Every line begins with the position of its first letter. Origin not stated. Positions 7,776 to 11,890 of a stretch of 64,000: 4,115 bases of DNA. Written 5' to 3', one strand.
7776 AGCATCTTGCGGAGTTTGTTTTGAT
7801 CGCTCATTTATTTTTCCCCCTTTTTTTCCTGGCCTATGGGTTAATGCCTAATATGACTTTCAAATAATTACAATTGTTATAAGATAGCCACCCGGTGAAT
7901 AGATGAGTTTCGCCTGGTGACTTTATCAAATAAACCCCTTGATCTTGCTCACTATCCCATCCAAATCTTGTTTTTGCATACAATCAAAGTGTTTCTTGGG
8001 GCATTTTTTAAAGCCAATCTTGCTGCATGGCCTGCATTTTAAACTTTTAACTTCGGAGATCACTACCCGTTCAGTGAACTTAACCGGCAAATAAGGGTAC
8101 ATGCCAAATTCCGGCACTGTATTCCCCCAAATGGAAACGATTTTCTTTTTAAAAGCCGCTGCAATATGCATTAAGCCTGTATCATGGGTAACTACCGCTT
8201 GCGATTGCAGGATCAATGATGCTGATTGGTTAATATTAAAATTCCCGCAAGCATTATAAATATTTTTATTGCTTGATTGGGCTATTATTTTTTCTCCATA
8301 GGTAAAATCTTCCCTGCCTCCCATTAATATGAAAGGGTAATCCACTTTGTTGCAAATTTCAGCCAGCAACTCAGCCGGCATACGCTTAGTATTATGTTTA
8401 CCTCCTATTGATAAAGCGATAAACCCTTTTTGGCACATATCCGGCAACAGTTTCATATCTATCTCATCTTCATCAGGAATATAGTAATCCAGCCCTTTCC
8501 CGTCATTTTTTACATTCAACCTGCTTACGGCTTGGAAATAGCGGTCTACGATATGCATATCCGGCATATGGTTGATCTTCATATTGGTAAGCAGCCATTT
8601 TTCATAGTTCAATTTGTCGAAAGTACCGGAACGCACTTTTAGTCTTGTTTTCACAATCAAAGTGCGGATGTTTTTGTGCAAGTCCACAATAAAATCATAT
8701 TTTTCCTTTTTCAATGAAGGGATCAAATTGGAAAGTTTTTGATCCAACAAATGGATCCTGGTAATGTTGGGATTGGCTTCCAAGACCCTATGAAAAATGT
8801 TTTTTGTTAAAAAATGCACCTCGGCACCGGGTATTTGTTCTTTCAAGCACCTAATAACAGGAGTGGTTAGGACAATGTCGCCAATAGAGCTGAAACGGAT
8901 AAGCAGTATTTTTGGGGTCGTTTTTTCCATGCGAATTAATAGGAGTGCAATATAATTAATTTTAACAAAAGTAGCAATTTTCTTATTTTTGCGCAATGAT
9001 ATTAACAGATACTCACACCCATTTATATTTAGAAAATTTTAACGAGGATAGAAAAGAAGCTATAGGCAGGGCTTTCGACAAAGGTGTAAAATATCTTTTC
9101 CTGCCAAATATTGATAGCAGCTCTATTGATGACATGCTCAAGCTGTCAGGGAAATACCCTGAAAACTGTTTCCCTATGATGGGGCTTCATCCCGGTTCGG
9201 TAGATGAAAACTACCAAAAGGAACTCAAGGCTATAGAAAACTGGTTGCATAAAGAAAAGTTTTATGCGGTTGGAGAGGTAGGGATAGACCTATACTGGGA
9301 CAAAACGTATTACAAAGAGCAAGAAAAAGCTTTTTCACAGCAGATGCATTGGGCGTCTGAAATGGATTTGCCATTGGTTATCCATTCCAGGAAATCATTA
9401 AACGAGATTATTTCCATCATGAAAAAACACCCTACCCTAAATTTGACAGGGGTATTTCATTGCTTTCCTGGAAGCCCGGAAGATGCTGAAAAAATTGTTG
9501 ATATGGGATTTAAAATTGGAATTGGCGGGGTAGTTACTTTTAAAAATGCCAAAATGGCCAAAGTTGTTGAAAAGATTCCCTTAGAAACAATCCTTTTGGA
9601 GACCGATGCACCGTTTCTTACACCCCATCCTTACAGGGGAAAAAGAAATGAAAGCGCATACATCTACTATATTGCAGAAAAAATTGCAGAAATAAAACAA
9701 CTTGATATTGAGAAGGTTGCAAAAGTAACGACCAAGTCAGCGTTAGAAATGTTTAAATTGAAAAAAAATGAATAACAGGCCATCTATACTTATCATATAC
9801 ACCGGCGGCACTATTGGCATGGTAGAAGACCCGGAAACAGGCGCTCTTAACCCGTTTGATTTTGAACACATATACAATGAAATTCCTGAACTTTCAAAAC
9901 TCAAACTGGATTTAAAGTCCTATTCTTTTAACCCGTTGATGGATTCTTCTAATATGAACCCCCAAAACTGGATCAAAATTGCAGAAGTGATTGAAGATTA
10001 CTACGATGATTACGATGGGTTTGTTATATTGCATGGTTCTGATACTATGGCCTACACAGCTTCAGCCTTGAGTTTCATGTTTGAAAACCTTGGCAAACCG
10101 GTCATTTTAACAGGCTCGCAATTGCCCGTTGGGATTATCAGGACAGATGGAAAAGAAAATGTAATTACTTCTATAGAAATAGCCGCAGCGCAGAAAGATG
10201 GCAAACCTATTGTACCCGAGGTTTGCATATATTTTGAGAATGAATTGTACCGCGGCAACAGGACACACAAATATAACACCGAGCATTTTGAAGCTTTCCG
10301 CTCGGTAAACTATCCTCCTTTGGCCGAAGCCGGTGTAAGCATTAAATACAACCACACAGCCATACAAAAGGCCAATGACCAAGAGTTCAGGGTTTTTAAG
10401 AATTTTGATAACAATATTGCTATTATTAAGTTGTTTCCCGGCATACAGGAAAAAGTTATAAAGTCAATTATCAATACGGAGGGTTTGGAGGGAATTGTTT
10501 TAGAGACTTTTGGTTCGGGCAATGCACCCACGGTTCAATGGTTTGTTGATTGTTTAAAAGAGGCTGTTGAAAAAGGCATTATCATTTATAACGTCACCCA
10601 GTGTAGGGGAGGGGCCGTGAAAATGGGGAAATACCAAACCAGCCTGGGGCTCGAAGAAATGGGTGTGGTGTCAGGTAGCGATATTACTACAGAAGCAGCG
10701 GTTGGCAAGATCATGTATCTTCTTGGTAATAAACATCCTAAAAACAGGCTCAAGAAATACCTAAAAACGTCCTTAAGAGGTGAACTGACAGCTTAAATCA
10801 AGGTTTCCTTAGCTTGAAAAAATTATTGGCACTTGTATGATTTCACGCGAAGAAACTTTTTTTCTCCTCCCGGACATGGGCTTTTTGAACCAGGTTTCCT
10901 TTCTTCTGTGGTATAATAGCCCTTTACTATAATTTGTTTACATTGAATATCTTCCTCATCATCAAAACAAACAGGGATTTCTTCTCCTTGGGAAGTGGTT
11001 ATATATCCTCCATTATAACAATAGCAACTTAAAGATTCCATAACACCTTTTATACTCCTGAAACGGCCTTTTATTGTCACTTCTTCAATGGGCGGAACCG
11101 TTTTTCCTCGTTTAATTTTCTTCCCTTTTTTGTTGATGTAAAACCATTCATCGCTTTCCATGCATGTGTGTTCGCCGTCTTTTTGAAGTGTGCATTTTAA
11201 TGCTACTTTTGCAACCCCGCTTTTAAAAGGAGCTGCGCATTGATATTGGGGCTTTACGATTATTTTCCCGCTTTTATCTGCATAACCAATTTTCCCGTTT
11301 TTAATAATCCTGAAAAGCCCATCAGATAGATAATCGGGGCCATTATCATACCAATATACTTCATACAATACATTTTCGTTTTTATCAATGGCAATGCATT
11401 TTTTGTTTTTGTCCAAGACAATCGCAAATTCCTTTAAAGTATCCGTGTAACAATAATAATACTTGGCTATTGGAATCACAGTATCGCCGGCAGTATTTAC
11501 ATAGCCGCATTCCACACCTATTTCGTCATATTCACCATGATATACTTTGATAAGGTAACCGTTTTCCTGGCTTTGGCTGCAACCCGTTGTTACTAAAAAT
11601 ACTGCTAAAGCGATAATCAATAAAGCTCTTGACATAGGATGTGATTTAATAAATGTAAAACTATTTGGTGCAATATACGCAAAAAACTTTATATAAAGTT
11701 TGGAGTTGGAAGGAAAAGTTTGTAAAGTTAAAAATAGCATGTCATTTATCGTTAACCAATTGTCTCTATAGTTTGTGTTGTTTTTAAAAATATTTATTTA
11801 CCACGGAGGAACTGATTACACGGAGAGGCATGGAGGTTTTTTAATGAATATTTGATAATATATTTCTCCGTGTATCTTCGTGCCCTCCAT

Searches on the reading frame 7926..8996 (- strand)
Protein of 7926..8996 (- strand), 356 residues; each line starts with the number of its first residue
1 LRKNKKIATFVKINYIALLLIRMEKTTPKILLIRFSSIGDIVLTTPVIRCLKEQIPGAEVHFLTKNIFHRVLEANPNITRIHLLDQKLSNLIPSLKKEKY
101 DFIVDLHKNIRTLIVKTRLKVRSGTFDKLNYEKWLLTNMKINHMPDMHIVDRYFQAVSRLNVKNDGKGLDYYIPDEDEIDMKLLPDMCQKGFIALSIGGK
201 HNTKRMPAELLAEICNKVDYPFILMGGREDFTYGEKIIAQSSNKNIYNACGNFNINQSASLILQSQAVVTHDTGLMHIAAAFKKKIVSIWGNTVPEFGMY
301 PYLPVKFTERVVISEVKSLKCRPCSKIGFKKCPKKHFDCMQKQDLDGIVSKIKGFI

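Call 55: search_protein_families(library=pfam, proteins=[window:7926-8996:-], max_evalue=1e-8)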
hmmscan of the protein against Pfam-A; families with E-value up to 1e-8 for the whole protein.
window:7926-8996:- (356 aa): 1 family
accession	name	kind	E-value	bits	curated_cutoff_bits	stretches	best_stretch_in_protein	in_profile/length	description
PF01075.23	Glyco_transf_9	-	8.1e-24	84.7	22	1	91-318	4-233/247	Glycosyltransferase family 9 (heptosyltransferase)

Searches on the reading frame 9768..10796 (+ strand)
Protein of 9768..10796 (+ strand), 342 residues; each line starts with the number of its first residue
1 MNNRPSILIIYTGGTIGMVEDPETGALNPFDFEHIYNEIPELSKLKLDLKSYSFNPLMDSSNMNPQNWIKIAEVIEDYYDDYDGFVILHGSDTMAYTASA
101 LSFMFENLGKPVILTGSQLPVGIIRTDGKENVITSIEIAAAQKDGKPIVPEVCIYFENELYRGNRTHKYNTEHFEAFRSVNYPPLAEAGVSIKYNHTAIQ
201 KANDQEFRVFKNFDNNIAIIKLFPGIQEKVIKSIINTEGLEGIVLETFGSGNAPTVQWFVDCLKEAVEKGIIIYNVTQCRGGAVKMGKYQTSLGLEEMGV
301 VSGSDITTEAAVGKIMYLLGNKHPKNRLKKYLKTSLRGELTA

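Call 55: search_protein_families(library=pfam, proteins=[window:9768-10796:+], max_evalue=1e-8)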
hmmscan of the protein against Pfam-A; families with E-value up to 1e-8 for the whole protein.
window:9768-10796:+ (342 aa): 2 families
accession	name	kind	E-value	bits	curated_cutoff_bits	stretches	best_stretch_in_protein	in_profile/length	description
PF00710.25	Asparaginase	-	3.2e-63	213.2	22.5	1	7-198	2-191/193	Asparaginase, N-terminal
PF17763.6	Asparaginase_C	-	4.7e-32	110.8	34.6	1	216-331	1-113/114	Glutaminase/Asparaginase C-terminal domain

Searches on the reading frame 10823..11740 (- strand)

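Call 55: search_protein_families(library=pfam, proteins=[window:10823-11740:-], max_evalue=1e-8)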
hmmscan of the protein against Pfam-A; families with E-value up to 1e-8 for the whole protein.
window:10823-11740:- (305 aa): 1 family
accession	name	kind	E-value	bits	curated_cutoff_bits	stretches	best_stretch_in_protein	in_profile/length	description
PF14903.11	WG_beta_rep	-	2.2e-09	37.6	25.6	0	152-179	2-29/35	WG containing repeat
